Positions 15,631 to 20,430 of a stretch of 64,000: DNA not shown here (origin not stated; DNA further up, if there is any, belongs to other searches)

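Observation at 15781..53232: Single 37.45-kb ORF: a 12,483-aa (~1.4 MDa) predicted lipoprotein, mostly unassignable to any family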

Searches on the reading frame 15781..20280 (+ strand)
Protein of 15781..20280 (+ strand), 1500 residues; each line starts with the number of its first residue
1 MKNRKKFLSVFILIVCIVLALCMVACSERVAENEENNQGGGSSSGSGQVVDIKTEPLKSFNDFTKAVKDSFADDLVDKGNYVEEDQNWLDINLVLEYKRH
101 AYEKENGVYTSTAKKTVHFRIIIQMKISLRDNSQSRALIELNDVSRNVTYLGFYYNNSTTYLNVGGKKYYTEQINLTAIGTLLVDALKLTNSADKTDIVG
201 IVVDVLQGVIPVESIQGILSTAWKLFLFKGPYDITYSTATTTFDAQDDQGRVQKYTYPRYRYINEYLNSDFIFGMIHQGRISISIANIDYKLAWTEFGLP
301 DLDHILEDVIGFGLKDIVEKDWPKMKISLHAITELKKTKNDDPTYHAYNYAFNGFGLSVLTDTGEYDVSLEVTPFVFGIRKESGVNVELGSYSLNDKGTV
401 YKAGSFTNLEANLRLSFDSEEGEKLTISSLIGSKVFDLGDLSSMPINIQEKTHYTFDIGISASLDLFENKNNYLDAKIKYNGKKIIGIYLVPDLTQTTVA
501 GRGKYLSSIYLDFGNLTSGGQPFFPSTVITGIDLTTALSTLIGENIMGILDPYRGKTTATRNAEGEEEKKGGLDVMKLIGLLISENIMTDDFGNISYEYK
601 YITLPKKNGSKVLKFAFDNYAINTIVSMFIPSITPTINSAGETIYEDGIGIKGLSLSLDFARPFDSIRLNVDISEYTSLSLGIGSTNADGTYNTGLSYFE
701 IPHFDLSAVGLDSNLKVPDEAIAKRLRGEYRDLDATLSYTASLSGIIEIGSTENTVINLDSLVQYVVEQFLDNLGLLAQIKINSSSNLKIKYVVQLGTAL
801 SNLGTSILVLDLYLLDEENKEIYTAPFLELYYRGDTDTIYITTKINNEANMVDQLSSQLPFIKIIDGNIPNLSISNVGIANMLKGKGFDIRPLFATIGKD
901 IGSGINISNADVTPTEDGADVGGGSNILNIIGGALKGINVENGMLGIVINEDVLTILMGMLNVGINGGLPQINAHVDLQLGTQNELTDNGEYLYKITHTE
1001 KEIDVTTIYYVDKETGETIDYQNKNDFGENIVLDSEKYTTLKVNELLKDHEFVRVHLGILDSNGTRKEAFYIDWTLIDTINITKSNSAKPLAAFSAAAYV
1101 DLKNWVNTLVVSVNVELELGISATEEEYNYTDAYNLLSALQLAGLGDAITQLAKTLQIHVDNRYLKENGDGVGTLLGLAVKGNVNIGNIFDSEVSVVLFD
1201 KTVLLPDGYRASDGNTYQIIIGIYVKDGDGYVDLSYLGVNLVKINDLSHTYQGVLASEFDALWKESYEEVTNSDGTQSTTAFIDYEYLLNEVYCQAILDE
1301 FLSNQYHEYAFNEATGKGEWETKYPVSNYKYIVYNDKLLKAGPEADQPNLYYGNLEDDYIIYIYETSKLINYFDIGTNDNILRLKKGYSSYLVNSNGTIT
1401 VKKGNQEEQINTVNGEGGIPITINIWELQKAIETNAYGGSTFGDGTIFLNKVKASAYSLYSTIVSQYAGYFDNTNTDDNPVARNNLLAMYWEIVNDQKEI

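Call 12: find_homologous_proteins(query=window:15781-20280:+)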
Query window:15781-20280:+ (1500 aa): 2 proteins with E <= 0.001 among 8000 candidates.
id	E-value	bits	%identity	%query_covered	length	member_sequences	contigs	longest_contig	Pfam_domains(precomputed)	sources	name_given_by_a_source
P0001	0.0e+0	1083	41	99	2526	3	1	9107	-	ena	-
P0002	3.1e-170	586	39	61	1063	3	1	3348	-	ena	-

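Call 13: find_related_loci(query=window:15781-20280:+, collection=genome_contigs, flank=10000)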
Query window:15781-20280:+ (1500 aa) in genome_contigs; peptide patterns used: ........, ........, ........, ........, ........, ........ (x = any residue, [..] = any of these).
58 stretches matched a pattern, but none encodes a relative of the query by tblastn (E <= 1e-3).

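Call 16: find_encoding_contigs(protein=P0001, flank=10000)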
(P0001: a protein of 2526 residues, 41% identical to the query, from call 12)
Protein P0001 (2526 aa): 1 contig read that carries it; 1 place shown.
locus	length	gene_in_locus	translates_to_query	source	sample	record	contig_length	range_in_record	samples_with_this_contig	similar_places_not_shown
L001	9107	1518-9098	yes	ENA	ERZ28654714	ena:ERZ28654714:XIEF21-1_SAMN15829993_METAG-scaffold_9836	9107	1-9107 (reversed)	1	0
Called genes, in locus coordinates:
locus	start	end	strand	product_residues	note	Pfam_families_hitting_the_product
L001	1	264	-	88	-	?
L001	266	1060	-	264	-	PF00702:Hydrolase, PF12710:HAD, PF13419:HAD_2, PF13242:Hydrolase_like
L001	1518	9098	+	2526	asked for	-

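Call 17: find_encoding_contigs(protein=P0002, flank=10000)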
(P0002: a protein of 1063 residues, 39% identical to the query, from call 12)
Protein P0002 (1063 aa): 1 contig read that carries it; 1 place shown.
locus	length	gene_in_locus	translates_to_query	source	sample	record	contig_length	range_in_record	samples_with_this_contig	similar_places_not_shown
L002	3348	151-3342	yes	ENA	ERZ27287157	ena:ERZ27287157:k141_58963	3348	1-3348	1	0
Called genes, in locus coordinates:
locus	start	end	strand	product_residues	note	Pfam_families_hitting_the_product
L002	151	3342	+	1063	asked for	-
